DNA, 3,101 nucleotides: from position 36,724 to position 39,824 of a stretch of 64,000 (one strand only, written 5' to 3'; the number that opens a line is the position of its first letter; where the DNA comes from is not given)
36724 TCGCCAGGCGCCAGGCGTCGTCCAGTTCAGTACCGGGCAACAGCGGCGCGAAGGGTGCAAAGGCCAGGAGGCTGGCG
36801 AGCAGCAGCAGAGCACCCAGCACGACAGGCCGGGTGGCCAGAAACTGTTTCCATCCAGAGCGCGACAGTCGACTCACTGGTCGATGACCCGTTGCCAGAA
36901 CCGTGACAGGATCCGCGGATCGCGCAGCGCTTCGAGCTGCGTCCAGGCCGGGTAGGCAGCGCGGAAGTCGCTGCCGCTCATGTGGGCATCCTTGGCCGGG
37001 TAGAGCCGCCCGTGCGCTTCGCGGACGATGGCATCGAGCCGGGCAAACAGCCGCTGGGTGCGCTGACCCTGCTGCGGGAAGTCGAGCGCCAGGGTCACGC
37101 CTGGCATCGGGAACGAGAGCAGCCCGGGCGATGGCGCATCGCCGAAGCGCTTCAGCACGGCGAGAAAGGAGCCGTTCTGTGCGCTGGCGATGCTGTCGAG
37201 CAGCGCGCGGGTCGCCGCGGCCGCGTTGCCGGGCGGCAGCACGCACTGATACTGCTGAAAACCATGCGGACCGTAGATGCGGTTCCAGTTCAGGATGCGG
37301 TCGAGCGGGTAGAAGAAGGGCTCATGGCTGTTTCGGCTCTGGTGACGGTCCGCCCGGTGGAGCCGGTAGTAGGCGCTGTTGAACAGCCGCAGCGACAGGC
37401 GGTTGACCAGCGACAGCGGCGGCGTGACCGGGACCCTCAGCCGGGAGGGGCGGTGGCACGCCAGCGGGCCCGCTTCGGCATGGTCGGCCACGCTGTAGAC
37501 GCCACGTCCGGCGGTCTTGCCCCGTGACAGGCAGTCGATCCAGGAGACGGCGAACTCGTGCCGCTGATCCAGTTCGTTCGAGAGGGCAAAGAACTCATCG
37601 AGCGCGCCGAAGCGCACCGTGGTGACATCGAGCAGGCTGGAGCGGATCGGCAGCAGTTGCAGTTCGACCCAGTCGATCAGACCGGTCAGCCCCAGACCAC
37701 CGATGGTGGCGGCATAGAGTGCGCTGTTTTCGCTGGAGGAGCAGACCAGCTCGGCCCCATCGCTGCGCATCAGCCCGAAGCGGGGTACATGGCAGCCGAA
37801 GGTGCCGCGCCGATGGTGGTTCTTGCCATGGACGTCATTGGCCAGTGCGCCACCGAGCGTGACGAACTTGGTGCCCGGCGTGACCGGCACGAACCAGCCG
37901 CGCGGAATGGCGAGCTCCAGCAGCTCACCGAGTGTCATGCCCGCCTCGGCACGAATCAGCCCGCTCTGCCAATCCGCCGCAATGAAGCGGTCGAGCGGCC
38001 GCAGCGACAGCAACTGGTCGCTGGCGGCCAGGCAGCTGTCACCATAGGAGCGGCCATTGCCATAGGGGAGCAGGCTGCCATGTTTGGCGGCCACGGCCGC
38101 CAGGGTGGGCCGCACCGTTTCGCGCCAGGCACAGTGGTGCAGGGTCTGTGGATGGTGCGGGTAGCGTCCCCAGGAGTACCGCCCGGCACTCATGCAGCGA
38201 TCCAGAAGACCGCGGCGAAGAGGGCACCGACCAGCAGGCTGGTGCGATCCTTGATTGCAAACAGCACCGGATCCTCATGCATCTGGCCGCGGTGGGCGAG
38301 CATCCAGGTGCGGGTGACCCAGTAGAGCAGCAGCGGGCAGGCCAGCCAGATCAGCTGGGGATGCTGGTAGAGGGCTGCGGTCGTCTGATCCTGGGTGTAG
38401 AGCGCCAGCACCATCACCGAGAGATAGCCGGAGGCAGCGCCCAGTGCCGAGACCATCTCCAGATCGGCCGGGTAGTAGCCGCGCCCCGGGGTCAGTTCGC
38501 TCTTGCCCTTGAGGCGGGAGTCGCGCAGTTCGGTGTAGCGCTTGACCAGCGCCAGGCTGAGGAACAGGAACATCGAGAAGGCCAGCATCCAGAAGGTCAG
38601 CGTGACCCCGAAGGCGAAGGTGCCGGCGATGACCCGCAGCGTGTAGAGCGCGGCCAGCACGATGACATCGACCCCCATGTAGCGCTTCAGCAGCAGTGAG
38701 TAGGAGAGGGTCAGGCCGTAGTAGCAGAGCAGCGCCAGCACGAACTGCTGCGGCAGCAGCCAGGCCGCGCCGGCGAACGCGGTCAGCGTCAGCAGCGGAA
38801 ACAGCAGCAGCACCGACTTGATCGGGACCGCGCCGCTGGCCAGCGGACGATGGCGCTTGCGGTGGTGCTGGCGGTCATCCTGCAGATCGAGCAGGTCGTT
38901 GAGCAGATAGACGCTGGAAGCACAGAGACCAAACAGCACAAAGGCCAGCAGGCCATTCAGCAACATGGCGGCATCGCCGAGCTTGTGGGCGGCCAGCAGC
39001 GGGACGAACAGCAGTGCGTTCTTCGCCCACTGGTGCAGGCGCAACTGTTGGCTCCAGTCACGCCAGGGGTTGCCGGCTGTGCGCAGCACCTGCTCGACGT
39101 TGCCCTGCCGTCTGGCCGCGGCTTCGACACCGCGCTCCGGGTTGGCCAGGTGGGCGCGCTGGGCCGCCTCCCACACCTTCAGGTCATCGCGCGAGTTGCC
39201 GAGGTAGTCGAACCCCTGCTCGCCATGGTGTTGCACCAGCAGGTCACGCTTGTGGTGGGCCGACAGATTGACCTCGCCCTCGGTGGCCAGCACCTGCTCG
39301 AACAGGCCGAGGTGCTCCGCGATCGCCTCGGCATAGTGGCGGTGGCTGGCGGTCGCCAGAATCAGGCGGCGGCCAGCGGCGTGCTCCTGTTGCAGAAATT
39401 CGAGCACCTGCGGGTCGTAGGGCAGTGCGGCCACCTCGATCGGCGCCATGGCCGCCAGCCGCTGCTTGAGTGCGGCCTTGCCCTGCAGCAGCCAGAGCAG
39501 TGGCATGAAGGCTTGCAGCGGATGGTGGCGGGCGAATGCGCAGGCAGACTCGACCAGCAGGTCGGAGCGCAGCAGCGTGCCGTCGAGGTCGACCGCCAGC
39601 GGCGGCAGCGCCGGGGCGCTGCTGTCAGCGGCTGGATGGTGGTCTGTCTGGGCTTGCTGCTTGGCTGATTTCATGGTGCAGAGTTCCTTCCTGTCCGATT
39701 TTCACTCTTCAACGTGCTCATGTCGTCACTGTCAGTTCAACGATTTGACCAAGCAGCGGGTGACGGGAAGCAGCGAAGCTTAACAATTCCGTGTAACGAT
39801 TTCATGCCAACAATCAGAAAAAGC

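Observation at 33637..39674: Mycobacterial-style polyprenyl-phospho-arabinofuranose (DPA-like) pathway operon in a Gram-negative housekeeping neighbourhood, acceptor unknown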

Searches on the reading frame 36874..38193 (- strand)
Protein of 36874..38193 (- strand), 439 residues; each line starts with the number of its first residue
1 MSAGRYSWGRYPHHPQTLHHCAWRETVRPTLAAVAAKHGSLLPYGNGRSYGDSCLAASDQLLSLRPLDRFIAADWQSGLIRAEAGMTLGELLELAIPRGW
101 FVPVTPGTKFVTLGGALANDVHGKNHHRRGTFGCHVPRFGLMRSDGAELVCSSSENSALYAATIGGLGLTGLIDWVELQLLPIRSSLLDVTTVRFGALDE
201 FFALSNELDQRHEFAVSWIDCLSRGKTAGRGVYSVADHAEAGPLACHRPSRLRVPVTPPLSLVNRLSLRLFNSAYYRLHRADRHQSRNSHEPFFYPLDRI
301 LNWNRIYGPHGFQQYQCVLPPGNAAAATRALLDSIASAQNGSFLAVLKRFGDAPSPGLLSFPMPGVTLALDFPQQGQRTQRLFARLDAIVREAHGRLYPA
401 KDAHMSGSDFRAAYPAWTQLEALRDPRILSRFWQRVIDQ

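Call 3: search_protein_families(library=pfam, proteins=[window:36874-38193:-], max_evalue=0.01)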
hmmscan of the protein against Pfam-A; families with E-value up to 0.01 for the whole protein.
window:36874-38193:- (439 aa): 1 family
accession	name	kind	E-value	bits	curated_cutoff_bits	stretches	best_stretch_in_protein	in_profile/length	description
PF01565.28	FAD_binding_4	-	7.4e-16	58.6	26.4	1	24-151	10-138/139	FAD binding domain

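Call 4: search_protein_families(library=ncbifam, proteins=[window:36874-38193:-], max_evalue=0.01)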
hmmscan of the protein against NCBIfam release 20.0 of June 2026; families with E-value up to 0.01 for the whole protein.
window:36874-38193:- (439 aa): 5 families
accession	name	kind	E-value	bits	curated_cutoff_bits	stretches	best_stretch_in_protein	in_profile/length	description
NF053785.1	DcplphribOxDprE1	equivalog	2e-99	333.8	500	1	8-425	8-431/449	decaprenylphosphoryl-beta-D-ribose oxidase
TIGR01679.1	bact_FAD_ox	subfamily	3.2e-11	42.8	292.25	1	34-184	28-176/419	FAD-linked oxidoreductase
TIGR01678.1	FAD_lactone_ox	subfamily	1.6e-07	30.7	396.8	1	11-183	11-181/438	sugar 1,4-lactone oxidase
TIGR01677.1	pln_FAD_oxido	subfamily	3.6e-06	25.8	383.1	1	58-218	79-247/560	FAD-dependent oxidoreductase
NF041227.1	BagG_FevA2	exception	0.004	15.8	850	1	13-184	44-211/455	bagremycin/ferroverdin biosynthesis FAD-dependent oxygenase BagG/FevA2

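Call 33: search_solved_structures(query=window:36874-38193:-, max_evalue=0.001, show_alignments=1)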
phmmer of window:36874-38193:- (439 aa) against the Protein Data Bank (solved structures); distinct sequences matched with E-value up to 0.001: 18.
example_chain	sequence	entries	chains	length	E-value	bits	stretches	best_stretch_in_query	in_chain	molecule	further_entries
21gq_A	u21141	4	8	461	3.6e-64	220.5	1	8-419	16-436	Decaprenylphosphoryl-beta-D-ribose oxidase | Oxidoreductase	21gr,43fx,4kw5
4fdn_A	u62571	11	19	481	4e-64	220.4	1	8-419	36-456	oxidoreductase DprE1 | Probable decaprenylphosphoryl-beta-D-ribose oxidase | decaprenylphosphoryl-beta-D-ribose oxidase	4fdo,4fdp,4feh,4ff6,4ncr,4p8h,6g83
4p8c_A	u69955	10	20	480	4e-64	220.4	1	8-419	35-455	Probable decaprenylphosphoryl-beta-D-ribose oxidase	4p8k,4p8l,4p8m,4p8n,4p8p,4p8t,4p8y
6hfv_A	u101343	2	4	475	4e-64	220.4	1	8-419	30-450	Decaprenylphosphoryl-beta-D-ribose oxidase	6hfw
5oep_A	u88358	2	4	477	4.1e-64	220.4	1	8-419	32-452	Decaprenylphosphoryl-beta-D-ribose oxidase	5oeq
5oel_A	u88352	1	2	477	2e-63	218.1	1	8-419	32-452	Decaprenylphosphoryl-beta-D-ribose oxidase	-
21gt_B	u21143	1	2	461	2.6e-63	217.7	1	8-419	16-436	Decaprenylphosphoryl-beta-D-ribose oxidase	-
4aut_A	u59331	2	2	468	6.5e-62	213.1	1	27-420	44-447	DECAPRENYL-PHOSPHORYL-BETA-D-RIBOFURANOSE-2-OXIDOREDUCTASE | DprE1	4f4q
4g3t_A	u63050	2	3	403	1.3e-58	202.2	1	49-420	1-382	oxidoreductase DprE1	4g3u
6yaq_A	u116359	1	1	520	6.3e-06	28.6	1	32-210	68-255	Cytokinin dehydrogenase 8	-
8cj9_A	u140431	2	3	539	6.7e-06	28.5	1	32-210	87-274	cytokinin dehydrogenase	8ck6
8ot8_A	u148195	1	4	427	2.7e-05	26.5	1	31-183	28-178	FAD-binding protein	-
2vfr_A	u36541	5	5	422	9.8e-05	24.7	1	30-183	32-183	XYLITOL OXIDASE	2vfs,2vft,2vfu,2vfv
6c80_A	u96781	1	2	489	0.00015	24.1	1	2-184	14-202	cytokinin oxidase LuCKX1.1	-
2exr_A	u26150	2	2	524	0.00015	24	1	110-206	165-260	Cytokinin dehydrogenase 7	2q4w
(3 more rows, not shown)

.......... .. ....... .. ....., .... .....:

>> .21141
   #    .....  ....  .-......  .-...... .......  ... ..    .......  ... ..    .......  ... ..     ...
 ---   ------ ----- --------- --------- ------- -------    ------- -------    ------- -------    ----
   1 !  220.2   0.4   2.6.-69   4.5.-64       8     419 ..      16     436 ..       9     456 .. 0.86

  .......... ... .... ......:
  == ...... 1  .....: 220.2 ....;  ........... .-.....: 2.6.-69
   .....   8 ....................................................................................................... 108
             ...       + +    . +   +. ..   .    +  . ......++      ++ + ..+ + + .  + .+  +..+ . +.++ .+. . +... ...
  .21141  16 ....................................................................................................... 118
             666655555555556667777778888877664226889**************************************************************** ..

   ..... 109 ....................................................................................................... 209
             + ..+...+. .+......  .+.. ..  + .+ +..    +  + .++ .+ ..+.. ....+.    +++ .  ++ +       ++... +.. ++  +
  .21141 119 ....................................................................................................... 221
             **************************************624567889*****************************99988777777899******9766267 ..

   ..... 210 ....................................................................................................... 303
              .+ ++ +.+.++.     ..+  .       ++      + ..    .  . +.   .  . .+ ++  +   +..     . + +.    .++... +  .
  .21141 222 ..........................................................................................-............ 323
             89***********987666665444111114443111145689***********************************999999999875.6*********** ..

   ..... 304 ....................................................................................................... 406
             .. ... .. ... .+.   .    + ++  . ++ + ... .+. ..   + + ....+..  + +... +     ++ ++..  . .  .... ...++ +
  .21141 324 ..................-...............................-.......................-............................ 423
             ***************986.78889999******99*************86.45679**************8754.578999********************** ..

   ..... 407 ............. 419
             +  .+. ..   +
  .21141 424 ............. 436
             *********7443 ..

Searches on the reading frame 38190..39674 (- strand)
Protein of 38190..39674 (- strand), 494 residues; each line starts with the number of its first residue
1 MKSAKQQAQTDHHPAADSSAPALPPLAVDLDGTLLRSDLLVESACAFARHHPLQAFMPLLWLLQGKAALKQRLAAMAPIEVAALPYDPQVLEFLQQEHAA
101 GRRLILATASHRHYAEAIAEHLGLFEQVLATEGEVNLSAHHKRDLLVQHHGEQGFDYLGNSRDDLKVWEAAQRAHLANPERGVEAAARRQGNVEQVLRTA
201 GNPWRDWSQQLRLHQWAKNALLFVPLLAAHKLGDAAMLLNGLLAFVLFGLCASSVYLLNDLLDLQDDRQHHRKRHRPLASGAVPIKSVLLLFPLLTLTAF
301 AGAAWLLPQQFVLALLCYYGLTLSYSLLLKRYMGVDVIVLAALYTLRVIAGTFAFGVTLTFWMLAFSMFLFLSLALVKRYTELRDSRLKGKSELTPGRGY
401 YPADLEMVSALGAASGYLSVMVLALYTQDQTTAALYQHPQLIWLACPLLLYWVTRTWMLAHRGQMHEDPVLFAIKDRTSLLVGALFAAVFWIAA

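Call 3: search_protein_families(library=pfam, proteins=[window:38190-39674:-], max_evalue=0.01)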
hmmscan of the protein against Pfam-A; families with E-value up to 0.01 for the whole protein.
window:38190-39674:- (494 aa): 3 families
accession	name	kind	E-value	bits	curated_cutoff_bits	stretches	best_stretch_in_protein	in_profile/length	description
PF01040.23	UbiA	-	5.6e-22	78.7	34.2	1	226-471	10-243/250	UbiA prenyltransferase family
PF12710.13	HAD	-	6e-13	50.1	27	1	28-136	3-135/189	haloacid dehalogenase-like hydrolase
PF00702.32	Hydrolase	-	3.6e-05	24.7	26.4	1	64-132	78-148/191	haloacid dehalogenase-like hydrolase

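Call 4: search_protein_families(library=ncbifam, proteins=[window:38190-39674:-], max_evalue=0.01)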
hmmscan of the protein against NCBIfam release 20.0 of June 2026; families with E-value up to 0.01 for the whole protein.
window:38190-39674:- (494 aa): 17 families
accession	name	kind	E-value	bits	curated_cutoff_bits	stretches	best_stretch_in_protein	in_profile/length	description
NF006088.0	PRK08238.1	equivalog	3.6e-201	669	351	1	22-494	10-480/482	UbiA family prenyltransferase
NF008978.0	PRK12324.1-4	equivalog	5.7e-47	160.2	207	1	194-493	22-318/322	decaprenyl-phosphate phosphoribosyltransferase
NF008977.0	PRK12324.1-2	equivalog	3.4e-42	144.9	234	1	210-489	8-282/297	decaprenyl-phosphate phosphoribosyltransferase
NF008976.0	PRK12324.1-1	equivalog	2.9e-32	112.3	474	1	210-454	24-269/306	decaprenyl-phosphate phosphoribosyltransferase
NF009523.0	PRK12884.1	equivalog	1.7e-11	43.9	269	1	238-371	36-167/279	prenyltransferase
TIGR01474.1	ubiA_proteo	equivalog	1.2e-07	31.6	275.45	1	204-358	1-158/282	4-hydroxybenzoate octaprenyltransferase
NF009609.0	PRK13106.1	equivalog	1.6e-07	31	349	1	242-355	53-163/301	prenyltransferase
TIGR01475.1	ubiA_other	subfamily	3.8e-07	29.8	180.8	1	226-375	26-168/282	UbiA-like polyprenyltransferase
TIGR01473.1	cyoE_ctaB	equivalog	1.3e-06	28.4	210.3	1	238-369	34-168/281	heme o synthase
NF009522.0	PRK12883.1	equivalog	2e-05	24.2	353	1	242-370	40-165/279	geranylgeranylglycerol-phosphate geranylgeranyltransferase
NF003349.0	PRK04375.1-2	equivalog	4.2e-05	22.9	246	1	226-370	44-189/318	heme o synthase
NF009514.0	PRK12873.1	equivalog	0.00046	19.6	246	1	205-301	11-109/297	4-hydroxybenzoate polyprenyltransferase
TIGR01490.1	HAD-SF-IB-hyp1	subfamily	0.001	19.4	98.3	0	88-135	90-136/202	HAD-IB family hydrolase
TIGR01488.1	HAD-SF-IB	subfamily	0.0012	18.8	45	1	27-136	3-123/177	HAD-IB family phosphatase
NF005742.0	PRK07566.1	equivalog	0.0019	17.4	313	1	242-364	68-193/315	chlorophyll synthase ChlG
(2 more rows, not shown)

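Call 50: search_solved_structures(query=window:38190-39674:-, max_evalue=0.01, show_alignments=1)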
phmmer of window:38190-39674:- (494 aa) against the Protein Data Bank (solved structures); distinct sequences matched with E-value up to 0.01: 2.
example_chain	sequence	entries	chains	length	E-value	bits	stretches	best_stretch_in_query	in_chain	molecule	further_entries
8j8j_D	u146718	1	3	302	2.2e-27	99.3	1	210-419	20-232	Decaprenyl-phosphate phosphoribosyltransferase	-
8j8k_A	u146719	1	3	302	3.6e-18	68.9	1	210-419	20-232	Decaprenyl-phosphate phosphoribosyltransferase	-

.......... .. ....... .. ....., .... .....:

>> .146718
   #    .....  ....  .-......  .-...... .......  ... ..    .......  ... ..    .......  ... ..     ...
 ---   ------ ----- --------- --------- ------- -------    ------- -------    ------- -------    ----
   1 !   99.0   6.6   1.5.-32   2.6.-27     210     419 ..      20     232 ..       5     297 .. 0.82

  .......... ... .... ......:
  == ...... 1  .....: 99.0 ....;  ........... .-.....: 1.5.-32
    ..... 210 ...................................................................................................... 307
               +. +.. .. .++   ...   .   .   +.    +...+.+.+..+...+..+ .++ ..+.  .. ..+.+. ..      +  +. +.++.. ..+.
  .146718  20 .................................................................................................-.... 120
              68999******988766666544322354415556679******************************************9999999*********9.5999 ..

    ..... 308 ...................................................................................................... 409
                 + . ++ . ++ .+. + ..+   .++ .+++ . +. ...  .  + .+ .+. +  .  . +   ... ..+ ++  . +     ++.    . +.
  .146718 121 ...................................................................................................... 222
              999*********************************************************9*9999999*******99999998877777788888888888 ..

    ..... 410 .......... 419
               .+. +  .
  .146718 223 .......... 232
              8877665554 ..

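Call 55: search_dna_similar(query=window:38190-39674:-, collection=plasmids, mode=protein, max_rows=25)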
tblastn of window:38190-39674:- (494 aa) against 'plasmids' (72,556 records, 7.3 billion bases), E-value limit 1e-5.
Records with a match: 86; places in all: 87; records where one place covers at least 80% of the query: 81.
Best place of each record, by identity: <60% 86.
By first word of the organism name: Rhizobium 36; Sinorhizobium 5; Azospirillum 4; Burkholderia 3; Cereibacter 3; Salipiger 3; Sphingomonadaceae 3; Mesorhizobium 3; Vibrio 3; Paracoccus 2; and 17 more.
By predicted mobility (MOB-suite, as given by PLSDB): non-mobilizable 58; conjugative 21; mobilizable 7.
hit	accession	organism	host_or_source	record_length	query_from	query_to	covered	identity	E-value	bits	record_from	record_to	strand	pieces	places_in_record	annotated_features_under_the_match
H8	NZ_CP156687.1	Burkholderia stagnalis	Bacterial cells,soils collected in ...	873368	28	490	94%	59.3%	5e-129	420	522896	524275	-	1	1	UbiA family prenyltransferase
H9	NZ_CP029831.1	Azospirillum ramasamyi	single cell,Cow dung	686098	28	489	94%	46.8%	1e-90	310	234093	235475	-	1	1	UbiA family prenyltransferase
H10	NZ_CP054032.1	Rhizobium indicum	Pisum sativum l. (pea),Pure culture,Pea ...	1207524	28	494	95%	46.3%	8e-82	284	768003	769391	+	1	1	record has no annotation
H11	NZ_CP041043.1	Paracoccus sp. AK26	pure culture,Hexachlorocyclohexane ...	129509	28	491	94%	46.5%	4e-85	293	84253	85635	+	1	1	UbiA family prenyltransferase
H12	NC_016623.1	Azospirillum lipoferum 4B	-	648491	28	490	94%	46.4%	2e-80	280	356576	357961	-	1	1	UbiA family prenyltransferase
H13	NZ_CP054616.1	Azospirillum oryzae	cell culture,soil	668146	28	485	93%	46.5%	2e-87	300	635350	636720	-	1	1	UbiA family prenyltransferase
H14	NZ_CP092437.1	Rhizobium sp. K102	Phaseolus vulgaris,Cell culture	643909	28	494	95%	45.2%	2e-80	280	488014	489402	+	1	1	UbiA family prenyltransferase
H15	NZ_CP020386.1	Rhodovulum sp. MB263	cell culture,mud flat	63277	28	493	94%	45.3%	4e-79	276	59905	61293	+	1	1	UbiA family prenyltransferase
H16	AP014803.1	Rhodovulum sulfidophilum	-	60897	28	493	94%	45.1%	2e-79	277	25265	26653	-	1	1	prenyltransferase family protein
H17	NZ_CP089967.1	Cereibacter azotoformans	Owen's River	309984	28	483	92%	46.0%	1e-70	251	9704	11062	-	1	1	UbiA family prenyltransferase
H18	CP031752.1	Cereibacter sphaeroides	cell culture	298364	28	483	92%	46.0%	4e-70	250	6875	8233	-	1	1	UbiA family prenyltransferase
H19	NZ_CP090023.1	Cereibacter azotoformans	cell culture,Aquaculture sediment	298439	28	483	92%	46.0%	4e-70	250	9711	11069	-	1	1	UbiA family prenyltransferase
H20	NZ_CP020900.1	Rhizobium phaseoli Brasil 5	Phaseolus vulgaris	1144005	28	480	92%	46.3%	4e-80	279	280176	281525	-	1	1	record has no annotation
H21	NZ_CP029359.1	Azospirillum thermophilum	cell culture,hot spring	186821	28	489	94%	45.2%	1e-74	263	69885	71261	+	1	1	UbiA family prenyltransferase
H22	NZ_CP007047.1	Rhizobium leguminosarum bv. trifolii WSM1689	root nodule of Trifolium uniflorum ...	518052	28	494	95%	44.7%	4e-82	285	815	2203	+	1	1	UbiA family prenyltransferase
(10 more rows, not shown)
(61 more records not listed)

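Call 57: get_annotated_region(hit=H22, flank=9000)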
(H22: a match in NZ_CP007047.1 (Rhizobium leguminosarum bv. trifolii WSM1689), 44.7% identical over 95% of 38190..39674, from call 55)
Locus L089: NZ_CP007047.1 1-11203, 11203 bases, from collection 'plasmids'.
description: Rhizobium leguminosarum bv. trifolii WSM1689 plasmid unnamed2, complete sequence
organism: Rhizobium leguminosarum bv. trifolii WSM1689 (NCBI taxid 754523)
taxonomy: Bacteria; Pseudomonadota; Alphaproteobacteria; Hyphomicrobiales; Rhizobiaceae; Rhizobium; Rhizobium leguminosarum; Rhizobium leguminosarum bv. trifolii WSM1689
host: -; source: root nodule of Trifolium uniflorum collected on the edge of a valley; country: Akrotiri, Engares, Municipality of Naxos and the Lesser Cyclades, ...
typing (MOB-suite, as given by PLSDB): non-mobilizable
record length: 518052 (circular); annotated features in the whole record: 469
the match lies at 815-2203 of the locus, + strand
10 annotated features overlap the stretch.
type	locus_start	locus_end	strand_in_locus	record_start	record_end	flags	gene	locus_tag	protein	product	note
CDS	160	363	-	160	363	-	-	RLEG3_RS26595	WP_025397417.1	hypothetical protein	-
CDS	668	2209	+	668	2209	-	-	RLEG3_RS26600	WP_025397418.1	UbiA family prenyltransferase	-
CDS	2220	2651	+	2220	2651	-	-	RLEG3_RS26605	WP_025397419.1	GtrA family protein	-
CDS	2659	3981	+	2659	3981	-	-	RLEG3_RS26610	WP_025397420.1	FAD-binding oxidoreductase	-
CDS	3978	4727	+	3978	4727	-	-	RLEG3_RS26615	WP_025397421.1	SDR family oxidoreductase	-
CDS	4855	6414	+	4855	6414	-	-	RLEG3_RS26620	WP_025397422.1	hypothetical protein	-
CDS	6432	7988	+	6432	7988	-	-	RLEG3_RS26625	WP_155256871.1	hypothetical protein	-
CDS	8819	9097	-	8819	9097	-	-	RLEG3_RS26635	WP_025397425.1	hypothetical protein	-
CDS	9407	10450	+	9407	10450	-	-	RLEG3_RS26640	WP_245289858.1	ABC transporter ATP-binding protein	-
CDS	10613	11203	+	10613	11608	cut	-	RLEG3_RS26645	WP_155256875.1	Fe(3+) ABC transporter substrate-binding protein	-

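Call 93: search_protein_families(library=pfam, proteins=[L089:4855-6414:+, L089:6432-7988:+], max_evalue=0.05)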
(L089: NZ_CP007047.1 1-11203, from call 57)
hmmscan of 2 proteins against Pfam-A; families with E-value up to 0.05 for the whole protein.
L089:4855-6414:+ (519 aa): 0 families

L089:6432-7988:+ (518 aa): 0 families
